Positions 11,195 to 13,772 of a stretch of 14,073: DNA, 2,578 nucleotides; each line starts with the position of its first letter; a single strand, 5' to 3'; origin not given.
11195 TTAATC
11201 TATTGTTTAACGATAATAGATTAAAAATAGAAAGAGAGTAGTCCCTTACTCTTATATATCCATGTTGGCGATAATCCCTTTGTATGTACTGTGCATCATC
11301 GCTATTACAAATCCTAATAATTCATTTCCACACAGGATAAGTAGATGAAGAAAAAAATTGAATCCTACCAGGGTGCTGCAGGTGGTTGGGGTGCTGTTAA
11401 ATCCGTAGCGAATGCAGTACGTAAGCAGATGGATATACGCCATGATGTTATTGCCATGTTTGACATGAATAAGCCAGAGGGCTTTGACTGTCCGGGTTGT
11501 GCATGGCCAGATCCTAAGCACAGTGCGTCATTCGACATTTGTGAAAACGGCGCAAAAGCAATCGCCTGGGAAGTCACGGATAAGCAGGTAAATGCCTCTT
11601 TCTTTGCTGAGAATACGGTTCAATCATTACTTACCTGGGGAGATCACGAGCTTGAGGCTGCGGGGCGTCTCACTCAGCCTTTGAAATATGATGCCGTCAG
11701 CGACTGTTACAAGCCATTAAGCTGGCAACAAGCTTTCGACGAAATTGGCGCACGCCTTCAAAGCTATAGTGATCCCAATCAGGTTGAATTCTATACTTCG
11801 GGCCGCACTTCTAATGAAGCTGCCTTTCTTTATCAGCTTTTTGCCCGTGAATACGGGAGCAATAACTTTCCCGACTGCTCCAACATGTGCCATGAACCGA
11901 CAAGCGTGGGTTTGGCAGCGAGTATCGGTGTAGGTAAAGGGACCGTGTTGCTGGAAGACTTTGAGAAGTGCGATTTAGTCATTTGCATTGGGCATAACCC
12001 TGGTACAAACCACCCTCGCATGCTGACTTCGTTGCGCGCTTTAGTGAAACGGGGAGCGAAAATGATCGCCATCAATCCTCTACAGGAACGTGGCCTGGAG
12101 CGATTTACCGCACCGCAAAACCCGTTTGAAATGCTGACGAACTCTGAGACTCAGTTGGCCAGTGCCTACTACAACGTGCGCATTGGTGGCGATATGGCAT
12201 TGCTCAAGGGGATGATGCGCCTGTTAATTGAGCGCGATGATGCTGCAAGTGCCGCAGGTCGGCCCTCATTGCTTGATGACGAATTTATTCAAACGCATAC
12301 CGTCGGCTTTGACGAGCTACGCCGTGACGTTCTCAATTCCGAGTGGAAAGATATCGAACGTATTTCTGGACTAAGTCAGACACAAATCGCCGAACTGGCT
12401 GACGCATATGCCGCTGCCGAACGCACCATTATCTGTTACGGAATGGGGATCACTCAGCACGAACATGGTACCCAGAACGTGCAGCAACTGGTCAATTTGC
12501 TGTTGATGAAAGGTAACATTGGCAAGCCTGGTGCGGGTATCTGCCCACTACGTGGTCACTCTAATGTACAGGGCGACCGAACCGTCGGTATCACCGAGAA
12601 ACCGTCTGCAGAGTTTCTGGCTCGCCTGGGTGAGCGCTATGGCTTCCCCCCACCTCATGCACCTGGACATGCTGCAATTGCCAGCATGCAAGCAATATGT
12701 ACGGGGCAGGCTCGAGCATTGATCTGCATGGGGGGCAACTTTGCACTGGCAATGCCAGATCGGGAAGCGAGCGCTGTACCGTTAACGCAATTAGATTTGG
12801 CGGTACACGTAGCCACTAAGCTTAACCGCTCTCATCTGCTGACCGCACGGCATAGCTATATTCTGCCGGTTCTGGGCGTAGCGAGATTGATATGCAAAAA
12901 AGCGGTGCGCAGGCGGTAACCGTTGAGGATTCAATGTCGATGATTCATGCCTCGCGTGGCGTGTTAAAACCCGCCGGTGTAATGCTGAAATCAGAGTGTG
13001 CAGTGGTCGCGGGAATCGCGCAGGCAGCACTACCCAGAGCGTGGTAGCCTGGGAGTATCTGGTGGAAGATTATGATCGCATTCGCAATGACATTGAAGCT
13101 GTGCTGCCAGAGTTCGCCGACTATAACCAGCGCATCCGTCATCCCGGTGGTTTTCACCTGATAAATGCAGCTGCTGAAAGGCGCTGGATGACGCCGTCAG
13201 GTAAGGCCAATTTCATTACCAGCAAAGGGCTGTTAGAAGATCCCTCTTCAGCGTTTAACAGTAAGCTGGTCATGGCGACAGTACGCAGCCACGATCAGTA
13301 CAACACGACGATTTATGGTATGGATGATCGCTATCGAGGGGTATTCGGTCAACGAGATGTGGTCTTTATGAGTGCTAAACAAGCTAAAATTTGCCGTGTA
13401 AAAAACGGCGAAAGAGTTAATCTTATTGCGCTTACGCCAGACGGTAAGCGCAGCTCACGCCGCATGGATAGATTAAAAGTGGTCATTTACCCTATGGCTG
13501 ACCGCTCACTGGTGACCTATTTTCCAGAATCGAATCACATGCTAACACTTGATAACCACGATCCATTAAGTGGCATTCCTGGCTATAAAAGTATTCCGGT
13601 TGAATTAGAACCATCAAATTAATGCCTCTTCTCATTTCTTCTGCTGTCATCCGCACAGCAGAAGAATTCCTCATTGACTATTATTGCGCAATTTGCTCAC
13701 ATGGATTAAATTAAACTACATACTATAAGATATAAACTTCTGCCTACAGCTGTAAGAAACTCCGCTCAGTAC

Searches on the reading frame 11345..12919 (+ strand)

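Call 17: search_protein_families(library=ncbifam, proteins=[window:11345-12919:+], max_evalue=0.00001)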
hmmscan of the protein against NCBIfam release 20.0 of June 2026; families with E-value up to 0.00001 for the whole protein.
window:11345-12919:+ (524 aa): 20 families
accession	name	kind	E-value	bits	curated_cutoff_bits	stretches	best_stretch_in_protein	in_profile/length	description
NF007406.0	PRK09939.1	equivalog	0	1233.4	1473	1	1-516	1-516/759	acid resistance putative oxidoreductase YdeP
TIGR01701.1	Fdhalpha-like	subfamily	1.9e-251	836.4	582.15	1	12-511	2-498/744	FdhF/YdeP family oxidoreductase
TIGR01591.1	Fdh-alpha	equivalog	4.3e-70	236.6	666.25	1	104-488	49-416/672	formate dehydrogenase subunit alpha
NF047855.1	AssmNtatRedNasC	equivalog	1.9e-35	122.3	1100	1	106-416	75-360/708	assimilatory nitrate reductase catalytic subunit NasC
TIGR01553.1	formate-DH-alph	equivalog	9.3e-33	113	814.2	2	324-419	361-460/1009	formate dehydrogenase-N subunit alpha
NF041323.1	Nitr_red_NasA_Halo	equivalog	1.6e-25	89.7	1000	1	109-414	52-326/673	assimilatory nitrate reductase NasA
NF041513.1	formate_DH_Act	exception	8.2e-24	83.5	1400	2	310-412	376-482/1067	formate dehydrogenase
NF010055.0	PRK13532.1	equivalog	7.4e-19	67.5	904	2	316-415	322-423/830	nitrate reductase catalytic subunit NapA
NF012032.0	PRK15488.1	equivalog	2.2e-17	62.4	694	1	103-396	93-359/759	thiosulfate reductase PhsA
TIGR01706.1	NAPA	equivalog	9.7e-17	60.5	930.55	1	114-415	109-423/830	periplasmic nitrate reductase subunit alpha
TIGR01973.1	NuoG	equivalog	5.8e-16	58.4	470.05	1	102-419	263-504/606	NADH-quinone oxidoreductase subunit NuoG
TIGR03129.1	one_C_dehyd_B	equivalog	1.6e-13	50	327.8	1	330-414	213-295/421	formylmethanofuran dehydrogenase subunit B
TIGR00509.1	bisC_fam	subfamily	3.3e-13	48.8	1017.55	1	227-401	194-346/772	molybdopterin guanine dinucleotide-containing S/N-oxide reductase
TIGR02166.1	dmsA_ynfE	subfamily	3.5e-13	48.5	777.7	1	122-409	120-408/794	DMSO/selenate family reductase complex A subunit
NF005895.0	PRK07860.1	equivalog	4.1e-10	38.3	802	1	103-256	286-438/811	NADH-quinone oxidoreductase subunit G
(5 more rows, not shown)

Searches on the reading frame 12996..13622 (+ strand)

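Call 17: search_protein_families(library=ncbifam, proteins=[window:12996-13622:+], max_evalue=0.00001)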
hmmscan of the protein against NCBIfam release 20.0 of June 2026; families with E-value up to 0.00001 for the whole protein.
window:12996-13622:+ (208 aa): 3 families
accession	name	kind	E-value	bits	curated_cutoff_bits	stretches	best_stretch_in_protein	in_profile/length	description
NF007406.0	PRK09939.1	equivalog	3.5e-137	458.6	1473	1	11-208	562-759/759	acid resistance putative oxidoreductase YdeP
TIGR01701.1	Fdhalpha-like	subfamily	5e-79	266.3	582.15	1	13-207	551-744/744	FdhF/YdeP family oxidoreductase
TIGR01591.1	Fdh-alpha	equivalog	2.3e-07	29.3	666.25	1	24-203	485-671/672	formate dehydrogenase subunit alpha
